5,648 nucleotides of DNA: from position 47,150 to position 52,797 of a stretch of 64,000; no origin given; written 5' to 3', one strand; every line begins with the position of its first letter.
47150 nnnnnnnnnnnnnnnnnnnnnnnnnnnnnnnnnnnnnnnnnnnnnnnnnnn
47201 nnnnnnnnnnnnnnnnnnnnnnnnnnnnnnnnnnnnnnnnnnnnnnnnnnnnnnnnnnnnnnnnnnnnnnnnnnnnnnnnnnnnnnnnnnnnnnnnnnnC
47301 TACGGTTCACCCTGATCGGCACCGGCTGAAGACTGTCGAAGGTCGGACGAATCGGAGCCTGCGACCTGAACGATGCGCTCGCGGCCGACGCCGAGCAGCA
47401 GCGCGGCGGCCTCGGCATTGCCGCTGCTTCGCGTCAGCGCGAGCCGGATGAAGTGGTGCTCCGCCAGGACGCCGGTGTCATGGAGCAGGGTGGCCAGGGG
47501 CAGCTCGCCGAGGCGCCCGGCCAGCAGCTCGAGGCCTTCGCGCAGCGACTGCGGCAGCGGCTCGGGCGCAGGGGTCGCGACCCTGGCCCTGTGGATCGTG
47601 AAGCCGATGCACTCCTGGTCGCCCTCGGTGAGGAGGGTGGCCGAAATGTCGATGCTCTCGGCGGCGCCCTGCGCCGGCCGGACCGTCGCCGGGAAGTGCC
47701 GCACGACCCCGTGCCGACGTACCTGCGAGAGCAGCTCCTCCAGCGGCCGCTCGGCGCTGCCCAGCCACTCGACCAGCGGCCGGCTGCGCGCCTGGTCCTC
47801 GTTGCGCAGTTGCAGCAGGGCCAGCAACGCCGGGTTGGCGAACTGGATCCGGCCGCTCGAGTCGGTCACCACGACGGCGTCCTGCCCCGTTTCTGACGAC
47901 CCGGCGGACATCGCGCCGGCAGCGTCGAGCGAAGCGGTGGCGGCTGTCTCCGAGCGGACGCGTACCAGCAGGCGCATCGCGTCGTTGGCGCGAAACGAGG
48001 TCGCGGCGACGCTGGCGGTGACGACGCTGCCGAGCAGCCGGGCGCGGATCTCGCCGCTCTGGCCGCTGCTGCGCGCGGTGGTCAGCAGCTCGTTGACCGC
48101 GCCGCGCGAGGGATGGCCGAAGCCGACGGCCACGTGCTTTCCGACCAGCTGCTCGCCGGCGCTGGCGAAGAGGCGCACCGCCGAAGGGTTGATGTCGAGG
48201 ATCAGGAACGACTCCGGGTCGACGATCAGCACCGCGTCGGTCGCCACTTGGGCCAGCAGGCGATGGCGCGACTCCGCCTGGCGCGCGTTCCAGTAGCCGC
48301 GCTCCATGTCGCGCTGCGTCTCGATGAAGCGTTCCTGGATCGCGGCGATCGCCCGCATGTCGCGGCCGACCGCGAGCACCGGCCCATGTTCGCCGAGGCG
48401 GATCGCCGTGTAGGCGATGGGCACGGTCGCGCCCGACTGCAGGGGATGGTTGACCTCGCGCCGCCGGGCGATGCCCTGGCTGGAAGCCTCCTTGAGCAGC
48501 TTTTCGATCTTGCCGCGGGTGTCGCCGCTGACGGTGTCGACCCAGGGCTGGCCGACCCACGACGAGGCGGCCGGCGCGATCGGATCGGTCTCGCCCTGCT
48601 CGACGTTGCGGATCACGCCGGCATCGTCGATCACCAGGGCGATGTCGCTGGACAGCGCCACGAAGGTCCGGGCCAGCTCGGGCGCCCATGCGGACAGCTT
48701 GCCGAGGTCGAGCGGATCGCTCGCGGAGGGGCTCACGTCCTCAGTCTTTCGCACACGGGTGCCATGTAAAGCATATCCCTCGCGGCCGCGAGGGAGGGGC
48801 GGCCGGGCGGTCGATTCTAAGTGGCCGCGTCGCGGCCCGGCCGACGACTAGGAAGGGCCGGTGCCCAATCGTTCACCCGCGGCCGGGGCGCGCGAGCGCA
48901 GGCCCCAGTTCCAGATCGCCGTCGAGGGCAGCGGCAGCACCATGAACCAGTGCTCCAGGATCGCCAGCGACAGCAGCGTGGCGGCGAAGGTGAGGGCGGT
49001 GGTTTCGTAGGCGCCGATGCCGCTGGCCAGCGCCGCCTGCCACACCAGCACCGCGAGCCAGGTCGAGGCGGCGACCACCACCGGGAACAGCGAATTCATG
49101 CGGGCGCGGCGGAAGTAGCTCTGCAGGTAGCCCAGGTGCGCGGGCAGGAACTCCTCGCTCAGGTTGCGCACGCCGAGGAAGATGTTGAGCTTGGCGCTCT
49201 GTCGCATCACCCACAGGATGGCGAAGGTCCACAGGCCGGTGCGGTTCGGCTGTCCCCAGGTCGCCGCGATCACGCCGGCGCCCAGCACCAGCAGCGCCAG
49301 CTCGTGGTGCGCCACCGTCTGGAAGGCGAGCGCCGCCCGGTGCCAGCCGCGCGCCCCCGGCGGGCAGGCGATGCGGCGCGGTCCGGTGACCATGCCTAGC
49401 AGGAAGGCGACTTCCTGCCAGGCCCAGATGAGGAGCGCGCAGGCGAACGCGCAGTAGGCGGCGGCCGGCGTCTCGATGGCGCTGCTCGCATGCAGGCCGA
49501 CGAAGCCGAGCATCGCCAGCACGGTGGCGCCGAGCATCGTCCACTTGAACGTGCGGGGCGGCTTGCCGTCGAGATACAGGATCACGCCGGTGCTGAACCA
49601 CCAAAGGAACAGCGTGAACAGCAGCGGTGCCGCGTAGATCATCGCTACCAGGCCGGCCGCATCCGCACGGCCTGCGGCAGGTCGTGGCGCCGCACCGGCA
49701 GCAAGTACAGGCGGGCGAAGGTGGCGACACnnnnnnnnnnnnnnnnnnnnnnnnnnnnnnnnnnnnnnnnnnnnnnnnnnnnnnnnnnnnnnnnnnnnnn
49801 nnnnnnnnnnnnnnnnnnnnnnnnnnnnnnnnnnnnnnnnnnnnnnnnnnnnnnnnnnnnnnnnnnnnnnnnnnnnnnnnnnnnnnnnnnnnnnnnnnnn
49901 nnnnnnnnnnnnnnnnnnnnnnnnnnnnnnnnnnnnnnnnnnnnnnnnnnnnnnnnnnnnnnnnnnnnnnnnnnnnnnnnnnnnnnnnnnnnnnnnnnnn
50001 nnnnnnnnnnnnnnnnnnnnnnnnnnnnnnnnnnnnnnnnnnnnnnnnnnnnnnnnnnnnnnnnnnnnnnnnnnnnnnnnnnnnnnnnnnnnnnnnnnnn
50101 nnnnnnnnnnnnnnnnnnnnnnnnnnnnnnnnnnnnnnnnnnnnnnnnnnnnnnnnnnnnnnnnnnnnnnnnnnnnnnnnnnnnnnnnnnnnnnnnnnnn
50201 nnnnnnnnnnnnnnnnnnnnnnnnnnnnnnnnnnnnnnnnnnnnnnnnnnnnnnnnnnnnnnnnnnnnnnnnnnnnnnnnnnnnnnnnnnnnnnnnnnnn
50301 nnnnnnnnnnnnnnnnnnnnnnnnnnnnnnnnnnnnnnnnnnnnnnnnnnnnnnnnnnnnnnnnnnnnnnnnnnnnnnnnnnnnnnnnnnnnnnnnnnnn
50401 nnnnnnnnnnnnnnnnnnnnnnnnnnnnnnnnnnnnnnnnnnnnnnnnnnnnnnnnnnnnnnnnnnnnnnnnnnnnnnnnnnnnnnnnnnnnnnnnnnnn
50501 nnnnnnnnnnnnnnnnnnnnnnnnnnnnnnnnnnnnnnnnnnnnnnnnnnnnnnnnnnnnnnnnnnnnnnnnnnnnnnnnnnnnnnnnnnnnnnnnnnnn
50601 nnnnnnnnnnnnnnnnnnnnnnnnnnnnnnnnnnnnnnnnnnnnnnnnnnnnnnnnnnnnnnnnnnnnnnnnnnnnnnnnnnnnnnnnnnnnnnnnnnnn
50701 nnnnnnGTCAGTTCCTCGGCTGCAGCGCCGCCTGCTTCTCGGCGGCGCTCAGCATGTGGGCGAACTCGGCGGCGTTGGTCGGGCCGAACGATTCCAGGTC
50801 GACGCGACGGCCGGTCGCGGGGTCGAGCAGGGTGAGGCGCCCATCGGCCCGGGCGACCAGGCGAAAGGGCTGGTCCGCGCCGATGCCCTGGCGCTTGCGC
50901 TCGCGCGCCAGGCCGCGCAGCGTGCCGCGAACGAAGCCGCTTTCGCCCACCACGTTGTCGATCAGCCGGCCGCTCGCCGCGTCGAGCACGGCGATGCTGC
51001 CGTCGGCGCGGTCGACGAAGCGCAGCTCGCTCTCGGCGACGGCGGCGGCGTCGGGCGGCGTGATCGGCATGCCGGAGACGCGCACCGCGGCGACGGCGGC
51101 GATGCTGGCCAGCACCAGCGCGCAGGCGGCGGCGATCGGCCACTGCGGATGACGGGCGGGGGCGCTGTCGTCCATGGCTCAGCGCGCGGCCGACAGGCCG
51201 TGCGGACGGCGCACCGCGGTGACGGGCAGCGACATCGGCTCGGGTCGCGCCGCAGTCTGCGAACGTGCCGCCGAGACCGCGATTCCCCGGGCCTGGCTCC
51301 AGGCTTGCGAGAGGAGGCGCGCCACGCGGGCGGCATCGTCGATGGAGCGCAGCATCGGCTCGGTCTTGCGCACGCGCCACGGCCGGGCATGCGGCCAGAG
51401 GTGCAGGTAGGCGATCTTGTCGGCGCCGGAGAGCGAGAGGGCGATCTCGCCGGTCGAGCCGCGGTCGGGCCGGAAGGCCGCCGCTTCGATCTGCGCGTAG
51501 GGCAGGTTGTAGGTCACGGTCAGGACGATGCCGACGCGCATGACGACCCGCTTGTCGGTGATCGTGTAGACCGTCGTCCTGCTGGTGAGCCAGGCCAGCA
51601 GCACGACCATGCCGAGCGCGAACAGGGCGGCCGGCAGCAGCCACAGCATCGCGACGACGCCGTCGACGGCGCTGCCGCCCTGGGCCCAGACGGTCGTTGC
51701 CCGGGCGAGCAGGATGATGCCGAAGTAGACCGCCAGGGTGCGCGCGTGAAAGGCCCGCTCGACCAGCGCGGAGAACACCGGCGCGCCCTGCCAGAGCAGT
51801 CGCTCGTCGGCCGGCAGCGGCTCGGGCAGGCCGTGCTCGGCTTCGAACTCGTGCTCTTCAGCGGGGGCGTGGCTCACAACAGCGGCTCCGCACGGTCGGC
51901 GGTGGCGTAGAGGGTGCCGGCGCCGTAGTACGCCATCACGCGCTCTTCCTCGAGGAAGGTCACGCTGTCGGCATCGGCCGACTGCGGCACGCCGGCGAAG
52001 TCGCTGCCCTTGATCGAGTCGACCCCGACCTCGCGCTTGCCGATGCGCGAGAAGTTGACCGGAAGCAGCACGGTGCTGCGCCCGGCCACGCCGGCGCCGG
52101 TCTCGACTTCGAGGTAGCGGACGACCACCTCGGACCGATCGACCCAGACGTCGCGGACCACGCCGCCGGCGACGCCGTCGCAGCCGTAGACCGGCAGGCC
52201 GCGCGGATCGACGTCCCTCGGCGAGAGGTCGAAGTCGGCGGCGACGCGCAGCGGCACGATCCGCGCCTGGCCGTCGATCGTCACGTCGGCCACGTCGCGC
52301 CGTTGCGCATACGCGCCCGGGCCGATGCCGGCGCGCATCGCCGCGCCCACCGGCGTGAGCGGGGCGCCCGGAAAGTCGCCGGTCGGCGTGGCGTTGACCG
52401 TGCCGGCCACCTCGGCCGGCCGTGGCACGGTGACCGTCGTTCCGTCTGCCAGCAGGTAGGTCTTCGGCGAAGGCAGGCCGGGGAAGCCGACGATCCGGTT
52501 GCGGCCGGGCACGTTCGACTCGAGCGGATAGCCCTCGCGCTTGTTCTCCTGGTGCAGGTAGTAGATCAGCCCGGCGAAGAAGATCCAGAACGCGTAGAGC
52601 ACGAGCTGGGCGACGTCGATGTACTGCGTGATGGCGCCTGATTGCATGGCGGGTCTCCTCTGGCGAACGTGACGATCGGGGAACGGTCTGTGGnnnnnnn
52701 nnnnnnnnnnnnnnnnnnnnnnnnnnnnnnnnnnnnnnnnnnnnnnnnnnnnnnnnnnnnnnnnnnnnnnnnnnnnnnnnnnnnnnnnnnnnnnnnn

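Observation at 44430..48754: Self-contained near-infrared sensing module (heme oxygenase + BphP1 + PpsR2) wedged between pufC and puhE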

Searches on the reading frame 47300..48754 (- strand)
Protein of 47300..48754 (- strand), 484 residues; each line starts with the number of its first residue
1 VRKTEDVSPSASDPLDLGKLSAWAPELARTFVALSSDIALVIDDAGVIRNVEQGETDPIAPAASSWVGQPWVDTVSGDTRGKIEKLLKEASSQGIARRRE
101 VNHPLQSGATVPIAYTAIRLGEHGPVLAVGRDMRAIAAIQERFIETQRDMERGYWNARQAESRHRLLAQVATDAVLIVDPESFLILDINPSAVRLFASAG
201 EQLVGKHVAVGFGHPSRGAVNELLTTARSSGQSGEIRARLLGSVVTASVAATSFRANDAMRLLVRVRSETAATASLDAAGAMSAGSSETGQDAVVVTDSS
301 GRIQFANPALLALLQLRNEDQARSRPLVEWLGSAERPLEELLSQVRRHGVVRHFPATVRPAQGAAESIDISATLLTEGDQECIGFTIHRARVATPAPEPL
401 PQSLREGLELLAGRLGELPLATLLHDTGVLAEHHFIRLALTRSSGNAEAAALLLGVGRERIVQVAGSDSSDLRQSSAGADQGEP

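Call 6: search_protein_families(library=pfam, proteins=[window:47300-48754:-], max_evalue=0.01)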
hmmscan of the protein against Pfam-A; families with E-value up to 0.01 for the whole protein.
window:47300-48754:- (484 aa): 5 families
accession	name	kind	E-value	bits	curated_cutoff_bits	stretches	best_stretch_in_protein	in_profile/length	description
PF08448.16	PAS_4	-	2e-16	60.6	23.1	2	291-388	5-101/110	PAS fold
PF00989.32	PAS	-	1.3e-14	54.6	22.6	2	167-257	6-99/113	PAS fold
PF13426.13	PAS_9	-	1.4e-09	38.5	27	1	292-378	2-87/103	PAS domain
PF13188.13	PAS_8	-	4.2e-09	36.4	21.8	1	289-331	9-47/65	PAS domain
PF24820.1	Diguanyl_cycl_sensor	-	1.1e-08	35.5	28.1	0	37-104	7-73/109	Diguanylate cyclase-like sensor domain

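Call 7: search_protein_families(library=ncbifam, proteins=[window:47300-48754:-], max_evalue=0.01)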
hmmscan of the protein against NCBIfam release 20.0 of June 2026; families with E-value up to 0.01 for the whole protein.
window:47300-48754:- (484 aa): 4 families
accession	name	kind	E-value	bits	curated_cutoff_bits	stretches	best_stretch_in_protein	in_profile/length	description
TIGR02040.1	PpsR-CrtJ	equivalog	1.6e-87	294.4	275.4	1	33-459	3-431/442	transcriptional regulator PpsR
TIGR00229.1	sensory_box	domain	4.6e-10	39.7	22.9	1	159-258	2-105/126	PAS domain S-box protein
NF008468.0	PRK11360.1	equivalog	8.4e-05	21.1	646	0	291-387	278-372/616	two-component system sensor histidine kinase AtoS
NF053781.1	cdiGMPphdstlr2612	equivalog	0.0051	14.5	1600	0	157-210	710-762/1268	Tlr1612 family c-di-GMP phosphodiesterase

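Call 9: search_solved_structures(query=window:47300-48754:-, max_evalue=0.001, show_alignments=1)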
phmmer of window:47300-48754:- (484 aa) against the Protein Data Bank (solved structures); distinct sequences matched with E-value up to 0.001: 3.
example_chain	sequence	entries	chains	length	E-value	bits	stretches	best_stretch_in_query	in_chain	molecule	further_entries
4hh2_A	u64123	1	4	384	6.2e-33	118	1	18-381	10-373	Transcriptional regulator, PpsR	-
4hh3_A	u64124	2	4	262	2.1e-25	93.2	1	18-257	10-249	Transcriptional regulator, PpsR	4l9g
4l9e_A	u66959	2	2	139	6.7e-09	38.8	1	135-258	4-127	Transcriptional regulator, PpsR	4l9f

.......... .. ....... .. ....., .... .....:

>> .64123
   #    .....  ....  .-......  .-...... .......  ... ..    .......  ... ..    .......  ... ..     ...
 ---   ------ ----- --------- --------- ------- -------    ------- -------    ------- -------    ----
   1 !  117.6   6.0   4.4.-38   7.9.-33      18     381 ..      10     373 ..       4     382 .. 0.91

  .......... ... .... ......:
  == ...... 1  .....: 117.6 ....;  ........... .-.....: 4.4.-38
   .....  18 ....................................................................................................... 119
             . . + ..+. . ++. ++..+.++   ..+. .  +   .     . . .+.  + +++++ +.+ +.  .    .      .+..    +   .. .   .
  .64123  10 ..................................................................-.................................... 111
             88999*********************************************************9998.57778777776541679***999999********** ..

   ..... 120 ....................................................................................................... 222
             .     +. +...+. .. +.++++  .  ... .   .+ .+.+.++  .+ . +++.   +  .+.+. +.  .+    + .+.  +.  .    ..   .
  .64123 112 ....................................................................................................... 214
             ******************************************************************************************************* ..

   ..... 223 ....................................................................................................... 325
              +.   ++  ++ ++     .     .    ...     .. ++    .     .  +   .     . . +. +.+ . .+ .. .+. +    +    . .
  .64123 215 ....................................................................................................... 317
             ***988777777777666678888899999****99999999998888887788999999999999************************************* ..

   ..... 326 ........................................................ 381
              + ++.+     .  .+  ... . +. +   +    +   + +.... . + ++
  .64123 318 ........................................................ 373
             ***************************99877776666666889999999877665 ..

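Call 26: find_homologous_proteins(query=window:47300-48754:-, max_evalue=1e-20)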
Query window:47300-48754:- (484 aa): 982 proteins with E <= 1e-20 among 8000 candidates; the best 120 are listed.
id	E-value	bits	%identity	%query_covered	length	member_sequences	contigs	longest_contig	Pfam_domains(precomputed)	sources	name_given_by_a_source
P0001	0.0e+0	1011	100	99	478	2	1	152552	PF13426.14,PF13188.14,PF24820.2,PF08448.17,PF00989.32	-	-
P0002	1.0e-276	936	92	100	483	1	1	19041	PF13426.14,PF13188.14,PF24820.2,PF08448.17,PF00989.32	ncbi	-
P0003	3.3e-222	757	76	99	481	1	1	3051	PF13426.14,PF13188.14,PF24820.2,PF08448.17,PF00989.32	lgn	-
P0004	8.4e-213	726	73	99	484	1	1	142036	PF13426.14,PF13188.14,PF24820.2,PF08448.17,PF00989.32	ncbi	-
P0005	6.2e-195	667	71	93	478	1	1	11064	PF13426.14,PF13188.14,PF24820.2,PF02954.26,PF08448.17,PF00989.32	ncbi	ncbi:MAG: transcriptional regulator PpsR [Caldimonas sp.]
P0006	1.3e-194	666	70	94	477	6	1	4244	PF13426.14,PF13188.14,PF24820.2,PF08448.17,PF00989.32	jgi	-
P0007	5.0e-184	631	66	96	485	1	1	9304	PF13426.14,PF13188.14,PF24820.2,PF08448.17,PF00989.32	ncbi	-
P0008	9.3e-184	630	68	90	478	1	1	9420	PF13426.14,PF13188.14,PF08448.17,PF00989.32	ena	-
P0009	1.2e-183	630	65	96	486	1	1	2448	PF13426.14,PF13188.14,PF24820.2,PF08448.17,PF00989.32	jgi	jgi:transcriptional regulator PpsR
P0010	5.5e-183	627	68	96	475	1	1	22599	PF13426.14,PF13188.14,PF24820.2,PF08448.17,PF00989.32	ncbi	-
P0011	9.3e-183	627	67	94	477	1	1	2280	PF13426.14,PF13188.14,PF24820.2,PF08448.17,PF00989.32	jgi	jgi:transcriptional regulator PpsR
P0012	2.7e-179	615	66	95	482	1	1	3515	PF13188.14,PF24820.2,PF08448.17,PF00989.32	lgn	-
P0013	3.6e-179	615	65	94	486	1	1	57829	PF13426.14,PF13188.14,PF24820.2,PF02954.26,PF08448.17,PF00989.32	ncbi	-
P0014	6.4e-179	614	65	93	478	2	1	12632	PF13426.14,PF13188.14,PF24820.2,PF08448.17,PF00989.32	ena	-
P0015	1.3e-178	613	64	96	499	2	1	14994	PF13426.14,PF13188.14,PF24820.2,PF08448.17,PF00989.32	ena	-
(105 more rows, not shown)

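Call 60: predict_structure(alignment_id=A1)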
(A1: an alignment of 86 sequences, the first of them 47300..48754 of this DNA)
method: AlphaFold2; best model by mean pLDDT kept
length: 484 residues; sequences in the alignment: 86
mean_pLDDT: 89.6   pTM: 0.67
mean pLDDT of the five models: 89.6, 87.9, 87.5, 87.2, 86.9
residues with pLDDT >= 90: 368; 70-90: 69; 50-70: 36; < 50: 11
segments of 3 or more residues with pLDDT < 50: 285-287, 476-479, 481-483
pLDDT, mean of each block of 10 residues (from residue 1): 60 81 95 89 97 91 96 93 96 93 90 95 95 90 95 94 93 96 96 87 93 97 97 96 93 92 94 74 54 94 96 96 96 86 95 95 94 91 95 67 92 94 96 95 96 96 83 51 45
secondary structure, 60 per line:
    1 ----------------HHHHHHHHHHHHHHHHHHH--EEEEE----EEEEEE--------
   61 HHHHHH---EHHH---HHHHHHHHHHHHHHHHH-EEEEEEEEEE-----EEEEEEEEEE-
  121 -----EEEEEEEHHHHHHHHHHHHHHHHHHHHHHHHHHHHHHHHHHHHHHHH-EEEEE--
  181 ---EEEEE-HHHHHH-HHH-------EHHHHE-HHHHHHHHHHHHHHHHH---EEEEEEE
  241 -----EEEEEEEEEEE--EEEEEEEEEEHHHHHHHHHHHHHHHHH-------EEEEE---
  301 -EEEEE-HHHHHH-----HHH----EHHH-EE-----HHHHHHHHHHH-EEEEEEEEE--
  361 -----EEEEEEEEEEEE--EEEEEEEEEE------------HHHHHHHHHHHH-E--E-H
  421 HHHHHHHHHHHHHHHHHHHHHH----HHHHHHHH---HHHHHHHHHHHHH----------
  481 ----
elements in order: H17-35 E38-42 E47-52 H61-66 H77-93 E95-104 E110-119 E126-132 H133-172 E174-178 E184-188 H190-195 H208-211 H214-230 E234-240 E246-256 E259-268 H269-285 E293-297 E302-306 H308-313 H338-348 E350-358 E366-377 E380-389 H402-413 H420-442 H447-454 H458-470

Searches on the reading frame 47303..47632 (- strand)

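Call 31: search_protein_families(library=pfam, proteins=[window:47303-47632:-], max_evalue=10)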
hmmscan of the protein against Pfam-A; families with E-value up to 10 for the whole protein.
seq(110 aa): 1 family
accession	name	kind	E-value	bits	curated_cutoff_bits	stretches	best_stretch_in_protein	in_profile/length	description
PF02954.25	HTH_8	-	0.014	15.5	22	1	58-84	6-32/42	Bacterial regulatory protein, Fis family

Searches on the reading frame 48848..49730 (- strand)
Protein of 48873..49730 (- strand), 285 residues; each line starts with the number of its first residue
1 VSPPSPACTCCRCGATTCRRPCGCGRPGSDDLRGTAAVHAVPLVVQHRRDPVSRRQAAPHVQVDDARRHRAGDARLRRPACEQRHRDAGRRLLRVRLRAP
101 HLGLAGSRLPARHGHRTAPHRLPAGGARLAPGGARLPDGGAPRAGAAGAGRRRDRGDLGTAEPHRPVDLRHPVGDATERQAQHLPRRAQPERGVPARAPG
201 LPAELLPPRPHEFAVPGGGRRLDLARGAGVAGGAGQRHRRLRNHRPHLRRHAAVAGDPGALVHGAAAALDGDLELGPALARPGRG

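Call 13: search_protein_families(library=ncbifam, proteins=[window:48873-49730:-], max_evalue=0.00001)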
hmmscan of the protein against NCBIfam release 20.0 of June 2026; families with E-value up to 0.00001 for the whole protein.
window:48873-49730:- (285 aa): 0 families

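Call 24: search_protein_families(library=pfam, proteins=[window:48873-49730:-], max_evalue=0.001)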
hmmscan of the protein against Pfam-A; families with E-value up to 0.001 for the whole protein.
window:48873-49730:- (285 aa): 0 families

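Call 63: search_protein_families(library=ncbifam, proteins=[window:48873-49730:-], max_evalue=1)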
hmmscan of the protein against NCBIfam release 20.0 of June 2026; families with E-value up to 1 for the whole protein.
window:48873-49730:- (285 aa): 0 families

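Call 66: search_protein_families(library=ncbifam, proteins=[window:48848-49642:-], max_evalue=0.00001)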
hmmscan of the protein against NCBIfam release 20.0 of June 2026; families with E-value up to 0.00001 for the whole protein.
window:48848-49642:- (264 aa): 1 family
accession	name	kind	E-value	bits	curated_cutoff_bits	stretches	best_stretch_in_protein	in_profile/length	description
TIGR03055.1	photo_alph_chp2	equivalog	9.8e-87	290.4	164.05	1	6-248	2-245/245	putative photosynthetic complex assembly protein PuhE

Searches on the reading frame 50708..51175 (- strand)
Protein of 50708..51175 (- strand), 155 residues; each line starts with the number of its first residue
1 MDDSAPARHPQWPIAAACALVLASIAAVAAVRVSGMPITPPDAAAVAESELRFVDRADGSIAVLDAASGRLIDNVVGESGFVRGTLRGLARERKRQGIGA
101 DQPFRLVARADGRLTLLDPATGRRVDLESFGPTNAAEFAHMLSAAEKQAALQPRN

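Call 13: search_protein_families(library=ncbifam, proteins=[window:50708-51175:-], max_evalue=0.00001)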
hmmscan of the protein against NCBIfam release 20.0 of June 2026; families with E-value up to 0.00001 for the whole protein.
window:50708-51175:- (155 aa): 1 family
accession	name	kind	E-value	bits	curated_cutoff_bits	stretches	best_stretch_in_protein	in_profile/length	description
TIGR03054.2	photo_alph_chp1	equivalog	8.4e-49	165.4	55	1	10-142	2-137/138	photosynthetic complex assembly protein PuhC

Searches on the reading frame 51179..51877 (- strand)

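Call 13: search_protein_families(library=ncbifam, proteins=[window:51179-51877:-], max_evalue=0.00001)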
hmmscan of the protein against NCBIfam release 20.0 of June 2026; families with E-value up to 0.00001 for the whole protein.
window:51179-51877:- (232 aa): 1 family
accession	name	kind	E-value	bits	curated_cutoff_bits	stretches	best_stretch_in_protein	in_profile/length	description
NF040894.1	puhB_PGC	equivalog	7.6e-65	218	110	1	8-181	3-176/176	photosynthetic complex putative assembly protein PuhB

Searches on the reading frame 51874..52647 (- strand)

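Call 13: search_protein_families(library=ncbifam, proteins=[window:51874-52647:-], max_evalue=0.00001)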
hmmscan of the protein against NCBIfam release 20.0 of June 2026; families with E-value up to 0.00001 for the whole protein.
window:51874-52647:- (257 aa): 1 family
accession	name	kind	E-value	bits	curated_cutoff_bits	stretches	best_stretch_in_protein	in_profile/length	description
TIGR01150.2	puhA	equivalog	5.5e-101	337.4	200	1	4-257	2-262/262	photosynthetic reaction center subunit H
